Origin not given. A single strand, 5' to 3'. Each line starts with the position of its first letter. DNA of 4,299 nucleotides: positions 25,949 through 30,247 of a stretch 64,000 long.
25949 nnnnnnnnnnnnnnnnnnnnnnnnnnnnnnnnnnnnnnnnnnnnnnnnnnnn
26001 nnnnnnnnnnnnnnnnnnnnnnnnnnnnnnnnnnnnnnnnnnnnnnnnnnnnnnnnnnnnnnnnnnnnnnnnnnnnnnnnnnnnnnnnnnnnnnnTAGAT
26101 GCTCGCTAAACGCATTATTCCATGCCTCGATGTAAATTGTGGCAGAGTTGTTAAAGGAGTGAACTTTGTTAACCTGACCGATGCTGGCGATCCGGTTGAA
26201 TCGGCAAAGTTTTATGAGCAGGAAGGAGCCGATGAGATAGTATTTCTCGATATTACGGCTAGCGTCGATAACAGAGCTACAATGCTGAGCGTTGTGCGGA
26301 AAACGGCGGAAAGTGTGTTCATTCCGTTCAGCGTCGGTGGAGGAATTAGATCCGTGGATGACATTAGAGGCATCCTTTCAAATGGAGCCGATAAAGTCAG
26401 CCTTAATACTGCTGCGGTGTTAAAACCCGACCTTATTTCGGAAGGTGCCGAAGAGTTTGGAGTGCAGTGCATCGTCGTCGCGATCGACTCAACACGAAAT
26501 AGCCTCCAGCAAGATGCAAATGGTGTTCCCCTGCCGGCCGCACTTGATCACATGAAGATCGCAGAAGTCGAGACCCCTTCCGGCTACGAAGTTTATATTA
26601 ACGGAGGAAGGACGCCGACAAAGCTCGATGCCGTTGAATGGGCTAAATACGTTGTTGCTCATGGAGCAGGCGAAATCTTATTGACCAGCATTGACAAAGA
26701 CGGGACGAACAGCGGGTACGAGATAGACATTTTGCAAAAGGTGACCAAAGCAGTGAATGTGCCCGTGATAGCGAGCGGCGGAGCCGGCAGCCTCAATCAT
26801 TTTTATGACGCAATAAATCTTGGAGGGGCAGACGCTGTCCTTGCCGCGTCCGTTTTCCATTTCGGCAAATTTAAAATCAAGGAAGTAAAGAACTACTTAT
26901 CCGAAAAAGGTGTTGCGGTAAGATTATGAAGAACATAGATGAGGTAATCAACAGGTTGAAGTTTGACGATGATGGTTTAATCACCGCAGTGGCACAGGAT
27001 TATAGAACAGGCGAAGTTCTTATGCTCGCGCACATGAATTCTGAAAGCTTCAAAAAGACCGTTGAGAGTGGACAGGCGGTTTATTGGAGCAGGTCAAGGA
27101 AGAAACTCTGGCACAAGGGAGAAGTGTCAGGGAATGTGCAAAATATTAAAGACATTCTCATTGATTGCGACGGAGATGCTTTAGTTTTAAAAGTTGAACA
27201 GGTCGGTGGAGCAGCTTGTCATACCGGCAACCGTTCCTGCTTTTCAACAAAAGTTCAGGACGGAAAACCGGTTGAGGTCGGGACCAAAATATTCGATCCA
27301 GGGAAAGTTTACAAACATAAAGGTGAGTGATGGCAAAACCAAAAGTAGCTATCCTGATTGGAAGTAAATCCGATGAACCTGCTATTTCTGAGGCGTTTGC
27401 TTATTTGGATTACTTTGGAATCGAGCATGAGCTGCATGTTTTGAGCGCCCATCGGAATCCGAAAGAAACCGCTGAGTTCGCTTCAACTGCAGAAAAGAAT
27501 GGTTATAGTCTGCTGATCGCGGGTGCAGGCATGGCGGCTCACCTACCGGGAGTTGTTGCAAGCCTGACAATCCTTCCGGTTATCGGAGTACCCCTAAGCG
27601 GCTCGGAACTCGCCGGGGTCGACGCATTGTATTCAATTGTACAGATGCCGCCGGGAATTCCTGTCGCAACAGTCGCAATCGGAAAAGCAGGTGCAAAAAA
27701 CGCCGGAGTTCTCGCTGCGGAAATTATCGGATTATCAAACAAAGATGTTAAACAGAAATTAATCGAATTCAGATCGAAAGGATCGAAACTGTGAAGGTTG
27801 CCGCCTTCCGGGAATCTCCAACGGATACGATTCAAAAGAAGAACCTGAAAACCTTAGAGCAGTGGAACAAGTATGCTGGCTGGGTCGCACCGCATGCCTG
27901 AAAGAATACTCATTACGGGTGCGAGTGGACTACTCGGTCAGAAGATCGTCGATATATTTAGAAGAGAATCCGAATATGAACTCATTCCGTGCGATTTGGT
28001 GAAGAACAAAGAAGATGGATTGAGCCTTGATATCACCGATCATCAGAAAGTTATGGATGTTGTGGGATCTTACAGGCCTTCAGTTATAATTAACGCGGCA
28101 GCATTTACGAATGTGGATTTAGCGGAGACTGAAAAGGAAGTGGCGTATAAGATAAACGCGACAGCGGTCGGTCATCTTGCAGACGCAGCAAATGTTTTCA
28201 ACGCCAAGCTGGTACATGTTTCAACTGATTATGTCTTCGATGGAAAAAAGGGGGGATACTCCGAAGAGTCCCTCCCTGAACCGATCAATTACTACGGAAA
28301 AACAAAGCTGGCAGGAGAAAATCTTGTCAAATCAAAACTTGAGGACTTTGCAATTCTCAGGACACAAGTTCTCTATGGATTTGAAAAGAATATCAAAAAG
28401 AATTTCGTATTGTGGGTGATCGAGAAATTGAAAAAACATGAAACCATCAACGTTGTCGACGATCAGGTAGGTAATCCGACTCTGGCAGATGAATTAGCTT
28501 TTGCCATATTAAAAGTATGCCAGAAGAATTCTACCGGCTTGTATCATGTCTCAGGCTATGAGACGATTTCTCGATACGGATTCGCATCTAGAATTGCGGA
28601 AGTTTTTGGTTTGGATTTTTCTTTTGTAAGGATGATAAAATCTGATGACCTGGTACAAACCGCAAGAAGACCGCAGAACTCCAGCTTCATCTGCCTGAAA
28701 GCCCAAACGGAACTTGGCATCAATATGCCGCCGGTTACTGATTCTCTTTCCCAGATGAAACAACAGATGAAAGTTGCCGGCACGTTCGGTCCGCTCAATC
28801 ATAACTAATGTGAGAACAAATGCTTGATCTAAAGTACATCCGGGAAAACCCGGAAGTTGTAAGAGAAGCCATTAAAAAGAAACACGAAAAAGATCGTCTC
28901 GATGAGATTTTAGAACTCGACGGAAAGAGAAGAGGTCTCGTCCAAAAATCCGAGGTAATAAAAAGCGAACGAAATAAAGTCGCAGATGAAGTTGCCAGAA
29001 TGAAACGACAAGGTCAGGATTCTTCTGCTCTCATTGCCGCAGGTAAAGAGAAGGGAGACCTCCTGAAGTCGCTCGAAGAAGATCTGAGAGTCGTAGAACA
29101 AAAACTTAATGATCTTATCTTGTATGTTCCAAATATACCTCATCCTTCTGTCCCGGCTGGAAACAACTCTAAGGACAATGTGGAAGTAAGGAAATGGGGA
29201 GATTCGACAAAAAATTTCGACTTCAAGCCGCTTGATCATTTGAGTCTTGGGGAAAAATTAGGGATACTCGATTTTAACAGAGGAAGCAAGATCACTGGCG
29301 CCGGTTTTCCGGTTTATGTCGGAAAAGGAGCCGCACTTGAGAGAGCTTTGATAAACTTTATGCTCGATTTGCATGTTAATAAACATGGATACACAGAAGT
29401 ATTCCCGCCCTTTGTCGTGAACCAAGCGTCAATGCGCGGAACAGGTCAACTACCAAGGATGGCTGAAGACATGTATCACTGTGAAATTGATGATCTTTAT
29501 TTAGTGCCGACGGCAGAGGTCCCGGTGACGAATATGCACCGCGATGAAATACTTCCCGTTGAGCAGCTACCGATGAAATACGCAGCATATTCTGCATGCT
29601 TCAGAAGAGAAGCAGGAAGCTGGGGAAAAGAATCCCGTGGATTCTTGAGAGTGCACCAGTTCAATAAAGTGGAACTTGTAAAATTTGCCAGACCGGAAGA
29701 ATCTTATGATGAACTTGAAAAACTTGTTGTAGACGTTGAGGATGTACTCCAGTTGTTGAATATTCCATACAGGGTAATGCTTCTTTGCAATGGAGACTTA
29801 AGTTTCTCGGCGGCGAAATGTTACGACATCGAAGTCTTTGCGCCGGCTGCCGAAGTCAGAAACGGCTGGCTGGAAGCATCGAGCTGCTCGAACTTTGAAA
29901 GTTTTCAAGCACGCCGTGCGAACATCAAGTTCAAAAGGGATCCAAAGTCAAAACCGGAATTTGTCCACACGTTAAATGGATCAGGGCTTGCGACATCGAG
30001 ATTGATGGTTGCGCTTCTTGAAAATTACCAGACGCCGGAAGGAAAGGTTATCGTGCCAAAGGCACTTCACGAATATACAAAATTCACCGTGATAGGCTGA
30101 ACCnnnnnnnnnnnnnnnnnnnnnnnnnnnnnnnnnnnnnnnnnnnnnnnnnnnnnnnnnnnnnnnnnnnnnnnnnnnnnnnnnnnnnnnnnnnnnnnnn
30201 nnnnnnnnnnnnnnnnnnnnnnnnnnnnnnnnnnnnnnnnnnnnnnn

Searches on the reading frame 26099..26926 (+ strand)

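Call 43: search_protein_families(library=pfam, proteins=[window:26099-26926:+], max_evalue=0.000001)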
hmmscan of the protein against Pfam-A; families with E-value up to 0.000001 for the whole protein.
window:26099-26926:+ (276 aa): 2 families
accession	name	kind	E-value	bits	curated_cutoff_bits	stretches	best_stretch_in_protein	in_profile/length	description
PF00977.27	His_biosynth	-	3.7e-81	272.3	23.6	1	5-258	1-227/228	Histidine biosynthesis protein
PF03060.21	NMO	-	4.3e-07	30.1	28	0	182-252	149-224/331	Nitronate monooxygenase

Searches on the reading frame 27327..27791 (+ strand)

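Call 43: search_protein_families(library=pfam, proteins=[window:27327-27791:+], max_evalue=0.000001)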
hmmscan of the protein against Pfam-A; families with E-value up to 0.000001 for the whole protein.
window:27327-27791:+ (155 aa): 1 family
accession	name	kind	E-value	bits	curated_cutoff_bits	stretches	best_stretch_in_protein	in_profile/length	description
PF00731.26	AIRC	-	9.9e-59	197.6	30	1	6-151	1-144/148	AIR carboxylase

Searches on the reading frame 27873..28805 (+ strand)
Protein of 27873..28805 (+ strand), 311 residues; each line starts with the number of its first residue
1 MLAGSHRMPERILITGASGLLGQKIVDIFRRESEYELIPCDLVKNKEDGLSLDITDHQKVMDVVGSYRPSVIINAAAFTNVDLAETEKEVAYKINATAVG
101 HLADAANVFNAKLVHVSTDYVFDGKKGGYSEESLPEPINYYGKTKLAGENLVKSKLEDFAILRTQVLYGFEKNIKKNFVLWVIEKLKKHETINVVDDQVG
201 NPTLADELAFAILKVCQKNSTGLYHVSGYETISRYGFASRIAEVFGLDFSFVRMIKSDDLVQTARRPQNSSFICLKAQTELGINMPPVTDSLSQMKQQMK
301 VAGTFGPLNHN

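Call 44: search_protein_families(library=pfam, proteins=[window:27873-28805:+], max_evalue=0.000001)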
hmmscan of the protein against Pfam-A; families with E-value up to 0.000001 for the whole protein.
window:27873-28805:+ (311 aa): 5 families
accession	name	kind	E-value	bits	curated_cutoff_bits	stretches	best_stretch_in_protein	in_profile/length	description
PF04321.23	RmlD_sub_bind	-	2.1e-81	273.6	27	1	11-299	2-285/287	RmlD substrate binding domain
PF01370.27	Epimerase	-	4.3e-22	79.1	20.9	1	12-219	1-228/240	NAD dependent epimerase/dehydratase family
PF16363.11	GDP_Man_Dehyd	-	4.8e-12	46.4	27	1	26-162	25-174/332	GDP-mannose 4,6 dehydratase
PF02719.21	Polysacc_synt_2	-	9.7e-09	35.3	20.2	1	51-155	60-152/293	Polysaccharide biosynthesis protein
PF07993.18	NAD_binding_4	-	1.6e-08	34.4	20.1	0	48-166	73-206/258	Male sterility protein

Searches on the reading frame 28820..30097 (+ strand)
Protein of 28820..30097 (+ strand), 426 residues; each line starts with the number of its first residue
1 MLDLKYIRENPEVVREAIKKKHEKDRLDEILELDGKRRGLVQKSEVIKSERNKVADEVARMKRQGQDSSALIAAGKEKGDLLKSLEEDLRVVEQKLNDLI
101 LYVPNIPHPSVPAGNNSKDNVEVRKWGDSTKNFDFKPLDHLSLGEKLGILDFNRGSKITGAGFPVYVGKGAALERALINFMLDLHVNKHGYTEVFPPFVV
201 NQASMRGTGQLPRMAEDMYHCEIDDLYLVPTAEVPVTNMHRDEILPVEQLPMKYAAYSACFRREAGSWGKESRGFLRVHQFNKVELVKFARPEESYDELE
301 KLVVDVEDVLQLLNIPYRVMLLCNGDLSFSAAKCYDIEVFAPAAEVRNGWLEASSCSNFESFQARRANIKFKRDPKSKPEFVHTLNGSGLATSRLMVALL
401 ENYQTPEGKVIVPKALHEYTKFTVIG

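Call 44: search_protein_families(library=pfam, proteins=[window:28820-30097:+], max_evalue=0.000001)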
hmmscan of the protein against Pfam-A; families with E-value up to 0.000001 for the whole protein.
window:28820-30097:+ (426 aa): 2 families
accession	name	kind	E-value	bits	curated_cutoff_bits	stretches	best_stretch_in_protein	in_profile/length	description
PF00587.30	tRNA-synt_2b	-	7.9e-38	130.7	29.3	1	221-403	3-179/179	tRNA synthetase class II core domain (G, H, P, S and T)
PF02403.27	Seryl_tRNA_N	-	3.4e-27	95.3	28.2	1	1-107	1-108/108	Seryl-tRNA synthetase N-terminal domain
